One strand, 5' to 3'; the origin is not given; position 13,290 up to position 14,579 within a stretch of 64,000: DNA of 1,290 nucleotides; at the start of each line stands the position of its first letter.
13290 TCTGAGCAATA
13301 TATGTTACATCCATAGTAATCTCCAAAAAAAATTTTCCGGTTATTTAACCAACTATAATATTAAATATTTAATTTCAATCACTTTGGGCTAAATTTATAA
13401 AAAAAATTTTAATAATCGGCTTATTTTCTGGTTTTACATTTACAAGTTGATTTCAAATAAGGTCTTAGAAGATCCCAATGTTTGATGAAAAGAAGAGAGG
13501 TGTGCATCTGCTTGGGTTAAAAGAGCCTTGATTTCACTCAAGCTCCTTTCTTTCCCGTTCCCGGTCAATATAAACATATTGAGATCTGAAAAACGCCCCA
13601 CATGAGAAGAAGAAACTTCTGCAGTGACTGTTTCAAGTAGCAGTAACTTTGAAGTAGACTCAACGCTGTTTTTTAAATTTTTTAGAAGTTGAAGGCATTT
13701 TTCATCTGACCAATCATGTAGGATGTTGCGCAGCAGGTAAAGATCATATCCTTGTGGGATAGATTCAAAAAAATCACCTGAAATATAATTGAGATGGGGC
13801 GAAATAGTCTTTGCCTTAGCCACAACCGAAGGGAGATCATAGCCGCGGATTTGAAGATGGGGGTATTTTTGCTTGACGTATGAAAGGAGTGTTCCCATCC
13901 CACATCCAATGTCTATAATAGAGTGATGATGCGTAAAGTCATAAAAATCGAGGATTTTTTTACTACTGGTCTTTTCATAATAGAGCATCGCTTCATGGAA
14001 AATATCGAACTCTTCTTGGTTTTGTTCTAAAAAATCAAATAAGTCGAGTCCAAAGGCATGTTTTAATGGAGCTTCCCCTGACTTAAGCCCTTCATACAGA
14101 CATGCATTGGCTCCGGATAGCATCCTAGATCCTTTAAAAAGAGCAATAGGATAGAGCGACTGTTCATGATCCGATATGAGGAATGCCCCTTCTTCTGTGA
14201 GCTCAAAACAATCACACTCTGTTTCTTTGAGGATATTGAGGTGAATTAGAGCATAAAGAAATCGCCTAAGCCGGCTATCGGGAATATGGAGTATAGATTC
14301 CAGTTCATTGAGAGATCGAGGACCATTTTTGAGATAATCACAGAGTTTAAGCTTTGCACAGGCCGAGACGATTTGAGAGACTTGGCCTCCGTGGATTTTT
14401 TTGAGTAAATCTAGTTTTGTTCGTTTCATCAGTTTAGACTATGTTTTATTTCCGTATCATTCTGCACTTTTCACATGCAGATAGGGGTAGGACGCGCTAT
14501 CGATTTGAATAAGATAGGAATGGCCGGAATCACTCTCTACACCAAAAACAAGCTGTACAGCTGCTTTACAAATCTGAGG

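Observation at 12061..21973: T2SS operon runs, with no convincing terminator, into an O-methyltransferase and three tandem 4-TM paralogues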

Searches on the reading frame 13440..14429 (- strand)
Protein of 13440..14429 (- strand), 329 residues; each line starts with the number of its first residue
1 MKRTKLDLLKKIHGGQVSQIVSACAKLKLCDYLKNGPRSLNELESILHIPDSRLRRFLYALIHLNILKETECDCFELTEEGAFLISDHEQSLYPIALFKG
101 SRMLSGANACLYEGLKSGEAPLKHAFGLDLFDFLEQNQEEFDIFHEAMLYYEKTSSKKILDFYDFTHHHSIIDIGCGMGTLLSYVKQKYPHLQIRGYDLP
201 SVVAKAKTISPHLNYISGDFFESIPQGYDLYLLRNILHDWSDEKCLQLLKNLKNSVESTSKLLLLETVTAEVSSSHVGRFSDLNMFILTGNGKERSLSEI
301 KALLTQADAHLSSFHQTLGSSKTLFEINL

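Call 3: search_protein_families(library=pfam, proteins=[window:13440-14429:-], max_evalue=0.1)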
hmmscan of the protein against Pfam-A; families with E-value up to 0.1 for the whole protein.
window:13440-14429:- (329 aa): 12 families
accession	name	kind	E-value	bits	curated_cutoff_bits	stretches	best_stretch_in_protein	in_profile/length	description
PF00891.24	Methyltransf_2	-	2e-41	142.1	22.3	1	118-307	11-207/210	O-methyltransferase domain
PF08100.18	Dimerisation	-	4.7e-08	33.2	25.6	1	3-85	4-91/93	O-methyltransferase dimerisation domain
PF08242.18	Methyltransf_12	-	6.9e-06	27.1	30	1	172-255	1-91/98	Methyltransferase domain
PF13649.12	Methyltransf_25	-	1e-05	26.6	27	1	171-254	1-91/97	Methyltransferase domain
PF13847.12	Methyltransf_31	-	0.00011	22.3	27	1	168-252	4-100/145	Methyltransferase domain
PF05175.20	MTS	-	0.00043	20.4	23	1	166-199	30-63/170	Methyltransferase small domain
PF13489.12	Methyltransf_23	-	0.00047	20.4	27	1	168-276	23-127/164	Methyltransferase domain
PF01728.25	FtsJ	-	0.0049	17.2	24.1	1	158-226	11-81/181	FtsJ-like methyltransferase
PF08241.18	Methyltransf_11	-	0.0057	17.7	21.2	1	172-253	1-84/95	Methyltransferase domain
PF18700.6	Castor1_N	-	0.009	16.3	26.5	1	48-79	6-38/61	Cytosolic arginine sensor for mTORC1 subunit 1 N-terminal domain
PF01022.26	HTH_5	-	0.049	14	22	0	26-67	4-45/47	Bacterial regulatory protein, arsR family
PF02390.23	Methyltransf_4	-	0.083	12.8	24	0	170-198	4-32/173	Putative methyltransferase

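Call 7: search_protein_families(library=ncbifam, proteins=[window:13440-14429:-], max_evalue=0.01)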
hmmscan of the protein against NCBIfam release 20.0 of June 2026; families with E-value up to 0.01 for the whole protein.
window:13440-14429:- (329 aa): 14 families
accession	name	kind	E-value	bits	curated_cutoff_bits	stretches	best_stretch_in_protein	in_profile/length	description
TIGR02716.1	C20_methyl_CrtF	equivalog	2.8e-09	36.5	276.1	1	166-273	148-261/306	bacteriochlorophyllide d C-20 methyltransferase BchU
NF005379.0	PRK06922.1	equivalog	1.3e-06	27.1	602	1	128-203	377-454/677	class I SAM-dependent methyltransferase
NF002463.0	PRK01683.1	equivalog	3.5e-06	26.8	297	1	165-256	29-120/258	trans-aconitate 2-methyltransferase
NF053543.1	FlxJ_fam_MTase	equivalog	4.9e-06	25.7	560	1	16-328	28-351/352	FlxJ family methyltransferase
NF010703.0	PRK14103.1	equivalog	4.8e-05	22.9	320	1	167-243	29-104/256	trans-aconitate 2-methyltransferase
NF040539.1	AST_met_ArsM_2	exception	6.9e-05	22.8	240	1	154-213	43-104/262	putative arsinothricin biosynthesis methyltransferase ArsM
NF045667.1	MTase_DVU1556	equivalog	0.0001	21.9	155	1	156-216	11-71/213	DVU_1556 family methyltransferase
TIGR02072.1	BioC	equivalog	0.00024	21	184.95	1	166-242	33-111/244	malonyl-ACP O-methyltransferase BioC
TIGR04371.1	methyltran_NanM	subfamily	0.00069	19.2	44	1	162-206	144-188/273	putative sugar O-methyltransferase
TIGR03587.1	Pse_Me-ase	hypoth_equivalog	0.0011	19.1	112.05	1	166-253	42-131/204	pseudaminic acid biosynthesis-associated methylase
TIGR04543.1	ketoArg_3Met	equivalog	0.0013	17.8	425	0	168-207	150-190/336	2-ketoarginine methyltransferase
TIGR00091.1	TIGR00091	equivalog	0.0047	16.3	112.65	1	160-199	7-48/194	tRNA (guanosine(46)-N7)-methyltransferase TrmB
NF007023.0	PRK09489.1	equivalog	0.0047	16.1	295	0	163-222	192-251/342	16S rRNA (guanine(1207)-N(2))-methyltransferase RsmC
TIGR00755.1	ksgA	equivalog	0.0066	15.8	171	1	154-222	16-86/256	16S rRNA (adenine(1518)-N(6)/adenine(1519)-N(6))-dimethyltransferase RsmA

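Call 14: find_homologous_proteins(query=window:13440-14429:-)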
Query window:13440-14429:- (329 aa): 192 proteins with E <= 0.001 among 2423 candidates; the best 120 are listed.
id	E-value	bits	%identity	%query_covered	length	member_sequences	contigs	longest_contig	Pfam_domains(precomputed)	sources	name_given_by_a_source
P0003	4.7e-215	731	99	100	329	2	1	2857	PF13847.13,PF13649.13,PF00891.25,PF08100.19,PF08242.19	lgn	-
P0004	1.1e-96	342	50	100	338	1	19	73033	PF00891.25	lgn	-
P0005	6.4e-90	320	49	99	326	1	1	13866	PF00891.25,PF08100.19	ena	-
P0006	3.2e-83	298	47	100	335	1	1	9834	PF00891.25,PF08100.19,PF25213.2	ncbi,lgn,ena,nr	ncbi:MAG: Mitomycin biosynthesis 6-O-methyltransferase [Chlamydiae bacterium]|nr:Mitomycin biosynthe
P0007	1.6e-79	285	47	99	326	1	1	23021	PF00891.25,PF08100.19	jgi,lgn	-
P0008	2.4e-79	285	46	99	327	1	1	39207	PF00891.25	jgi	jgi:hypothetical protein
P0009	1.5e-77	279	45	96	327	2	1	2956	PF00891.25,PF08100.19,PF25213.2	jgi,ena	-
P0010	1.5e-76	276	40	99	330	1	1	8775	PF00891.25,PF08100.19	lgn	-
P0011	7.1e-76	273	42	100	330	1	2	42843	PF00891.25,PF08100.19,PF25213.2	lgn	-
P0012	5.9e-75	270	42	98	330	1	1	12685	PF00891.25,PF08100.19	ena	-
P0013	2.5e-72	262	44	92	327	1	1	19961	PF00891.25,PF08100.19,PF25213.2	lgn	-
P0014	2.5e-70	255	40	99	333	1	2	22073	PF00891.25,PF08100.19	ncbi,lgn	-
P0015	2.9e-70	255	40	100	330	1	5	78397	PF00891.25,PF08100.19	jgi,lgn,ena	-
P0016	2.7e-58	216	38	91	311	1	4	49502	PF13489.13,PF00891.25,PF08100.19,PF25213.2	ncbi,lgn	-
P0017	2.7e-46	176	34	91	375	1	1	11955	PF00891.25,PF08100.19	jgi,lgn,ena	jgi:hypothetical protein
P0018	1.5e-42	164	33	91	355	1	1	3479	PF13847.13,PF00891.25,PF08100.19,PF08242.19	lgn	-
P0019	5.2e-42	162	33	93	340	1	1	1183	PF00891.25,PF08100.19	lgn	-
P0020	4.9e-40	156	31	95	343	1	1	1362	PF00891.25,PF08100.19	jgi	jgi:hypothetical protein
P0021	1.7e-39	154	32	93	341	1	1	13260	PF00891.25,PF08100.19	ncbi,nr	ncbi:MAG: methyltransferase [Chloroflexi bacterium]|nr:methyltransferase [Chloroflexota bacterium]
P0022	2.6e-39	153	34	93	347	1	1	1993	PF00891.25,PF08100.19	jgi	jgi:orsellinic acid C2-O-methyltransferase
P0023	3.1e-39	153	32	97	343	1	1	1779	PF00891.25,PF08100.19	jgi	jgi:hypothetical protein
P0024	5.3e-39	152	33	93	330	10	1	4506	PF00891.25,PF08100.19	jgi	jgi:hypothetical protein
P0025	5.5e-39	152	34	92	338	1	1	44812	PF13649.13,PF00891.25,PF08100.19,PF08242.19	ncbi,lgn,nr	ncbi:MAG: SAM-dependent methyltransferase [Myxococcaceae bacterium]|nr:SAM-dependent methyltransfera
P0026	6.0e-39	152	33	93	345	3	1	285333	PF00891.25,PF08100.19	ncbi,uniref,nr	ncbi:methyltransferase [Yersinia nurmii]|uniref:Methyltransferase n=1 Tax=Yersinia nurmii TaxID=6857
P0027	4.4e-38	149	31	91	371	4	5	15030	PF00891.25,PF08100.19,PF25213.2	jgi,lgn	jgi:hypothetical protein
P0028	6.0e-38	149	33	93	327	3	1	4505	PF00891.25,PF08100.19,PF25213.2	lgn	-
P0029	1.6e-37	147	34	93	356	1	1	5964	PF00891.25,PF08100.19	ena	-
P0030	1.5e-36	144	32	85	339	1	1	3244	PF00891.25,PF08100.19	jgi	-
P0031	1.6e-36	144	33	96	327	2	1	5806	PF00891.25,PF08100.19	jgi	jgi:hypothetical protein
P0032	4.4e-36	143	32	95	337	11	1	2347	PF00891.25,PF08100.19,PF25213.2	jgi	jgi:hypothetical protein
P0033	5.6e-36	142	32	91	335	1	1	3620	PF13649.13,PF00891.25,PF08100.19,PF08242.19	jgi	jgi:hypothetical protein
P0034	8.0e-36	142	33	86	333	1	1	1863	PF00891.25,PF08100.19,PF25213.2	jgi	jgi:hypothetical protein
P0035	1.1e-35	141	31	93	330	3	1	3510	PF00891.25,PF08100.19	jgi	jgi:hypothetical protein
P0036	1.1e-35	141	31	92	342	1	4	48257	PF00891.25,PF08100.19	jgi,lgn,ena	jgi:hypothetical protein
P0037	1.3e-35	141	31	93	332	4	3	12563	PF00891.25,PF08100.19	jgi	-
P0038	2.0e-35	141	31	93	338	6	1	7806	PF00891.25,PF08100.19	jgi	-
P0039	3.3e-35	140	31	97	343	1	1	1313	PF00891.25,PF08100.19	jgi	jgi:hypothetical protein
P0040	5.5e-35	139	31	84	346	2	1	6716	PF00891.25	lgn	-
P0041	7.1e-35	139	31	85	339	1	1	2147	PF00891.25,PF08100.19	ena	-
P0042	8.3e-35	139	31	96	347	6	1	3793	PF00891.25,PF08100.19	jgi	jgi:hypothetical protein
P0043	8.8e-35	138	33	91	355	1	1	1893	PF00891.25,PF08100.19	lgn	-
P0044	1.1e-34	138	30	98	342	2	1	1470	PF00891.25,PF08100.19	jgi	jgi:hypothetical protein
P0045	2.4e-34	137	33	91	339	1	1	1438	PF00891.25,PF08100.19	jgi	jgi:O-methyltransferase/methyltransferase family protein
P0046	3.6e-34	136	32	91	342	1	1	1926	PF00891.25,PF08100.19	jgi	jgi:hypothetical protein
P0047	3.9e-34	136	31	93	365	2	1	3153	PF00891.25,PF08100.19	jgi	jgi:hypothetical protein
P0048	4.0e-34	136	31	95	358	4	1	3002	PF00891.25,PF08100.19,PF25213.2,PF08242.19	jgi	jgi:hypothetical protein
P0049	4.9e-34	136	31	91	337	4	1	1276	PF00891.25,PF08100.19,PF25213.2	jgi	-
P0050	6.6e-34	136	31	95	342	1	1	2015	PF00891.25,PF08100.19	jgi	jgi:hypothetical protein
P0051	1.7e-33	134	31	91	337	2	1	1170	PF00891.25,PF08100.19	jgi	jgi:hypothetical protein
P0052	4.3e-33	133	31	98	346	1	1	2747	PF05175.21,PF00891.25,PF08100.19,PF25213.2,PF08242.19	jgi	jgi:ubiquinone/menaquinone biosynthesis C-methylase UbiE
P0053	4.7e-33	133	32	92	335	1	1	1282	PF00891.25,PF08100.19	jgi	jgi:hypothetical protein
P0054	7.0e-33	132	31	92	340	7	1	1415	PF13649.13,PF00891.25,PF08100.19,PF08242.19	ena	-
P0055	7.0e-33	132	32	91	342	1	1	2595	PF00891.25,PF08100.19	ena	-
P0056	1.8e-32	131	29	97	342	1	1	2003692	PF00891.25,PF08100.19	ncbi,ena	-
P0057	2.5e-32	130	31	92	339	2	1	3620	PF00891.25,PF08100.19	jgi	-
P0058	2.5e-32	130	30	95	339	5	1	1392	PF00891.25,PF08100.19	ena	-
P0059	2.8e-32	130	30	91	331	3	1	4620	PF13649.13,PF00891.25,PF08100.19,PF08242.19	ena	-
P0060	2.6e-31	127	35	60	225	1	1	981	PF05175.21,PF00891.25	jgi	jgi:cyclopropane fatty-acyl-phospholipid synthase-like methyltransferase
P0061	1.1e-30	125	31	91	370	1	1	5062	PF00891.25,PF08100.19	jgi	jgi:hypothetical protein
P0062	1.5e-30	125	33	81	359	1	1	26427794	PF00891.25,PF08100.19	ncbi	ncbi:hypothetical protein DITRI_Ditri13aG0165900 [Diplodiscus trichospermus]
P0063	1.6e-30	124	32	89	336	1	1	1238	PF00891.25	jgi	jgi:hypothetical protein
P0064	3.0e-30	124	30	97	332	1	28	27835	PF13847.13,PF00891.25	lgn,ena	-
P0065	4.9e-30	123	29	91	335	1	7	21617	PF00891.25,PF08100.19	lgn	-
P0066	9.2e-30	122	29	92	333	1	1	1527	PF00891.25,PF08100.19,PF25213.2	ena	-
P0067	8.3e-29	119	31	95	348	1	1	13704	PF00891.25,PF08100.19,PF25213.2,PF08242.19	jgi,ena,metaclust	metaclust:\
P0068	2.3e-28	117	28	94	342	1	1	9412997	PF00891.25,PF08100.19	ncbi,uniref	ncbi:hypothetical protein RB653_006454 [Dictyostelium firmibasis]|uniref:O-methyltransferase domain-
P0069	3.8e-28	117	32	68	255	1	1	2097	PF00891.25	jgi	jgi:hypothetical protein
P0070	3.8e-28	117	31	79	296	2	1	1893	PF13649.13,PF00891.25,PF08100.19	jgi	jgi:predicted O-methyltransferase YrrM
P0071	1.3e-27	115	33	92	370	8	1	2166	PF00891.25,PF08100.19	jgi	jgi:hypothetical protein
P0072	9.0e-27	112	28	94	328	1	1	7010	PF13847.13,PF00891.25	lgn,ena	-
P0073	1.0e-26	112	34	63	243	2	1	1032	PF00891.25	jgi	jgi:O-methyltransferase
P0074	5.7e-26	109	31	76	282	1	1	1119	PF00891.25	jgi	jgi:hypothetical protein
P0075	6.0e-26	109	32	66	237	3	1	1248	PF13489.13,PF00891.25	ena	-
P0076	1.4e-25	108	31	82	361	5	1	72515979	PF00891.25,PF08100.19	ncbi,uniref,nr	ncbi:hypothetical protein EUGRSUZ_H03087 [Eucalyptus grandis]|uniref:O-methyltransferase domain-cont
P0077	5.2e-25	106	30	91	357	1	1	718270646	PF00891.25,PF08100.19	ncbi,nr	ncbi:unnamed protein product [Lathyrus sativus]|nr:unnamed protein product [Lathyrus sativus]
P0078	7.3e-25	106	27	94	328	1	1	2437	PF13847.13,PF00891.25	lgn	-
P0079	1.4e-24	105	29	91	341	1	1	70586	PF00891.25,PF08100.19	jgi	jgi:acetylserotonin N-methyltransferase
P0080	2.1e-24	104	31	79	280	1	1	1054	PF00891.25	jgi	jgi:hypothetical protein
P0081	5.1e-24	103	30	96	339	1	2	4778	PF00891.25,PF08100.19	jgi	-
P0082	6.4e-24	103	31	91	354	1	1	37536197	PF00891.25,PF08100.19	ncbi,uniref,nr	ncbi:isoflavone 7-O-methyltransferase-like [Abrus precatorius]|uniref:isoflavone 7-O-methyltransfera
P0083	8.1e-24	102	28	88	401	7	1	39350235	PF00891.25,PF08100.19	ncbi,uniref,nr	ncbi:(R,S)-reticuline 7-O-methyltransferase-like isoform X2 [Prosopis cineraria]|uniref:(R,S)-reticu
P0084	1.0e-22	99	27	99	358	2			PF13649.13,PF00891.25,PF08100.19,PF08242.19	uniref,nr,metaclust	uniref:O-methyltransferase n=1 Tax=Carapichea ipecacuanha TaxID=77880 RepID=D4QGR8_CARIP|nr:O-methyl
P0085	1.7e-22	98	30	97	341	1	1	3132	PF00891.25,PF08100.19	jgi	jgi:acetylserotonin N-methyltransferase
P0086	2.6e-22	97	38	47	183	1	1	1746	PF00891.25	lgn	-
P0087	3.4e-22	97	31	82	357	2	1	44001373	PF00891.25,PF08100.19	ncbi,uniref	ncbi:Flavone 3'-O-methyltransferase 1 [Abeliophyllum distichum]|uniref:Flavone 3'-O-methyltransferas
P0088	9.7e-22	96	31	86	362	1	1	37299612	PF00891.25,PF08100.19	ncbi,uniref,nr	ncbi:trans-resveratrol di-O-methyltransferase-like [Rhodamnia argentea]|uniref:Trans-resveratrol di-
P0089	2.3e-21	94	30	82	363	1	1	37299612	PF00891.25,PF08100.19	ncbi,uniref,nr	ncbi:trans-resveratrol di-O-methyltransferase-like [Rhodamnia argentea]|uniref:Trans-resveratrol di-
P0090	3.5e-21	94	28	88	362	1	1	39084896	PF00891.25,PF08100.19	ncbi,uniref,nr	ncbi:trans-resveratrol di-O-methyltransferase-like [Syzygium oleosum]|uniref:trans-resveratrol di-O-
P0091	6.4e-21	93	27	74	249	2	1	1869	PF00891.25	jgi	jgi:O-methyltransferase domain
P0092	1.2e-20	92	30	82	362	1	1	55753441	PF00891.25,PF08100.19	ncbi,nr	ncbi:hypothetical protein BT93_H1843 [Corymbia citriodora subsp. variegata]|nr:hypothetical protein 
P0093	2.0e-20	91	33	56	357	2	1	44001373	PF00891.25,PF08100.19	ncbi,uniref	ncbi:Flavone 3'-O-methyltransferase 1 [Abeliophyllum distichum]|uniref:Flavone 3'-O-methyltransferas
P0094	2.3e-20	91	34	56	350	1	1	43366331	PF00891.25,PF08100.19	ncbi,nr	ncbi:hypothetical protein NL676_021204 [Syzygium grande]|nr:hypothetical protein NL676_021204 [Syzyg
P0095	4.3e-20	90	30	56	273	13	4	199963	PF13847.13,PF05175.21,PF13649.13,PF00891.25,PF08242.19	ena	-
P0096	5.0e-20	90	26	95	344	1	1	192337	PF00891.25,PF08100.19,PF08242.19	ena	-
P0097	5.3e-20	90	28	88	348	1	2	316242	PF00891.25,PF08100.19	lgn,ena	-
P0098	6.2e-20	90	29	91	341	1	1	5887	PF00891.25,PF08100.19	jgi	jgi:acetylserotonin O-methyltransferase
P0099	6.3e-20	90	30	92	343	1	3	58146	PF00891.25,PF08100.19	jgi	-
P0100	6.7e-20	90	28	87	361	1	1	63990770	PF00891.25,PF08100.19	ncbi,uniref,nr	ncbi:trans-resveratrol di-O-methyltransferase-like [Telopea speciosissima]|uniref:trans-resveratrol 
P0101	1.1e-19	89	28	91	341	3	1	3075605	PF00891.25,PF08100.19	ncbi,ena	-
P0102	2.2e-19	88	30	58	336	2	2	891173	PF13847.13,PF13489.13,PF05175.21,PF13649.13,PF00891.25,PF08100.19,PF08242.19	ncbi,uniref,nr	ncbi:unnamed protein product [Blepharisma stoltei]|uniref:O-methyltransferase n=1 Tax=Blepharisma st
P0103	3.3e-19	87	25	99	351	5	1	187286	PF00891.25,PF08100.19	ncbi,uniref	ncbi:methyltransferase [Lysinibacillus sp. NPDC093190]|uniref:methyltransferase n=1 Tax=Lysinibacill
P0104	3.5e-19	87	27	93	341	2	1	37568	PF00891.25,PF08100.19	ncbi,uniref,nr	ncbi:Hydroxyindole-O-methyltransferase [Handroanthus impetiginosus]|uniref:Hydroxyindole-O-methyltra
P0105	3.8e-19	87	30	82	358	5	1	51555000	PF00891.25,PF08100.19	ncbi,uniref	ncbi:hypothetical protein V8G54_018138 [Vigna mungo]|uniref:Isoflavone 7-O-methyltransferase n=1 Tax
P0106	4.6e-19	87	29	82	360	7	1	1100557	PF00891.25,PF08100.19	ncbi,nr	ncbi:hypothetical protein MKW92_041404 [Papaver armeniacum]|nr:hypothetical protein MKW92_041404 [Pa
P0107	6.1e-19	86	29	88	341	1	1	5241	PF00891.25,PF08100.19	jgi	jgi:acetylserotonin O-methyltransferase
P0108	7.1e-19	86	29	84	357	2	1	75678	PF00891.25,PF08100.19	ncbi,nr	ncbi:trans-resveratrol di-O-methyltransferase-like [Olea europaea var. sylvestris]|nr:trans-resverat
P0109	9.2e-19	86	25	96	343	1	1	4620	PF00891.25,PF08100.19,PF08242.19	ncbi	-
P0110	2.2e-18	85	32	54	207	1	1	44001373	PF00891.25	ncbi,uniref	ncbi:Flavone 3'-O-methyltransferase 1 [Abeliophyllum distichum]|uniref:Flavone 3'-O-methyltransferas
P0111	2.6e-18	84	30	82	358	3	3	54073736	PF00891.25,PF08100.19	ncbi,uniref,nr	ncbi:hypothetical protein LR48_Vigan843s002900 [Vigna angularis]|uniref:isoflavone 7-O-methyltransfe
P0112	3.9e-18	84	28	82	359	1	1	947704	PF00891.25,PF08100.19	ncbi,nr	ncbi:hypothetical protein MKX03_021193 [Papaver bracteatum]|nr:hypothetical protein MKX03_021193 [Pa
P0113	4.4e-18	84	33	39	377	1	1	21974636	PF00891.25,PF08100.19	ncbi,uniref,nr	ncbi:acetylserotonin O-methyltransferase 1-like [Oryza brachyantha]|uniref:O-methyltransferase domai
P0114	5.3e-18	83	27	87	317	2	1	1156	PF00891.25,PF08100.19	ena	-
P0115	5.6e-18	83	29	91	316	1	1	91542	PF00891.25,PF08100.19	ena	-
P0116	6.1e-18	83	25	91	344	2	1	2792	PF00891.25,PF08100.19,PF08242.19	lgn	-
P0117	8.1e-18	83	30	82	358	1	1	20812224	PF00891.25,PF08100.19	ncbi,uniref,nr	ncbi:isoflavone 7-O-methyltransferase-like [Vigna radiata var. radiata]|uniref:isoflavone 7-O-methyl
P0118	1.1e-17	82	25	93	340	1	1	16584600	PF00891.25,PF08100.19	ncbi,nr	ncbi:hypothetical protein Pfo_026955 [Paulownia fortunei]|nr:hypothetical protein Pfo_026955 [Paulow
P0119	1.7e-17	82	29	82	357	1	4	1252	PF00891.25,PF08100.19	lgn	-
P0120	4.6e-17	80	30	71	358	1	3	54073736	PF00891.25,PF08100.19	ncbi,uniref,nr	ncbi:hypothetical protein LR48_Vigan843s002600 [Vigna angularis]|uniref:Isoflavone 7-O-methyltransfe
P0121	5.3e-17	80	27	89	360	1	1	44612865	PF00891.25,PF08100.19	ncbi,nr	ncbi:probable O-methyltransferase 3 [Nymphaea colorata]|nr:probable O-methyltransferase 3 [Nymphaea 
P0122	6.8e-17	80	28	92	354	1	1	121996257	PF13649.13,PF00891.25,PF08100.19,PF08241.19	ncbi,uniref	ncbi:hypothetical protein UPYG_G00309260 [Umbra pygmaea]|uniref:Acetylserotonin O-methyltransferase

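Call 20: find_encoding_contigs(protein=P0004, flank=10000, max_places=3)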
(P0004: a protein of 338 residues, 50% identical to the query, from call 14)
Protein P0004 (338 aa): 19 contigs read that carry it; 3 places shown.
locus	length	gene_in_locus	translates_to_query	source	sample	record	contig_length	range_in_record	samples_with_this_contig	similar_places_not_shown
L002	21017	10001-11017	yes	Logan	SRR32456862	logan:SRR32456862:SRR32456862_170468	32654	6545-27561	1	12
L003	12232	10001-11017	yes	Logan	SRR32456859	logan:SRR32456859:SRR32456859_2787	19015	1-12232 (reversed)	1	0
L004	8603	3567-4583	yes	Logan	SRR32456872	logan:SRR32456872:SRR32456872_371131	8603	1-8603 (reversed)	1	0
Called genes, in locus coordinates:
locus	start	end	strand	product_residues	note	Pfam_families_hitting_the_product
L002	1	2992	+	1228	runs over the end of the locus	PF10138:vWA-TerF-like (faint), PF00092:VWA (weak)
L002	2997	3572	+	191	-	PF03602:Cons_hypoth95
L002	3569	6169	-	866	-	-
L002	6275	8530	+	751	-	PF00890:FAD_binding_2 (weak), PF01266:DAO (weak), PF01494:FAD_binding_3, PF01946:Thi4 (weak), PF13450:NAD_binding_8, PF08491:SE (weak), PF00175:NAD_binding_1, PF00111:Fer2, +3 more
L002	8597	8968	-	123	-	-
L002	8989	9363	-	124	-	-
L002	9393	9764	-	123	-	-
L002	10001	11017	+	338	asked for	PF00891:Methyltransf_2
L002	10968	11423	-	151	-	-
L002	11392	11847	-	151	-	-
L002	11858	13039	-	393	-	PF28597:T2SSF_N, PF00482:T2SSF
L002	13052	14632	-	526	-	PF05157:MshEN, PF00437:T2SSE, PF25199:nSTAND_NTPase5 (weak)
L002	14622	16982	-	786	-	PF03958:Secretin_N (weak), PF00263:Secretin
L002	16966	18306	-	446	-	-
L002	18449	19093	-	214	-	-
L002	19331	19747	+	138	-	-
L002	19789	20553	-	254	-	-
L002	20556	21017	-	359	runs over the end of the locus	PF00730:HhH-GPD, PF00633:HHH (faint), PF14815:NUDIX_4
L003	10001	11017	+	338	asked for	PF00891:Methyltransf_2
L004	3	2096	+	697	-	?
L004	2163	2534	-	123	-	-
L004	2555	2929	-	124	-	-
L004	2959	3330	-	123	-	-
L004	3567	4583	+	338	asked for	PF00891:Methyltransf_2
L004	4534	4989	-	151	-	-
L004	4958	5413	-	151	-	-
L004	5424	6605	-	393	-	PF28597:T2SSF_N, PF00482:T2SSF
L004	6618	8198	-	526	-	PF05157:MshEN, PF00437:T2SSE, PF25199:nSTAND_NTPase5 (weak)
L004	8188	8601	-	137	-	?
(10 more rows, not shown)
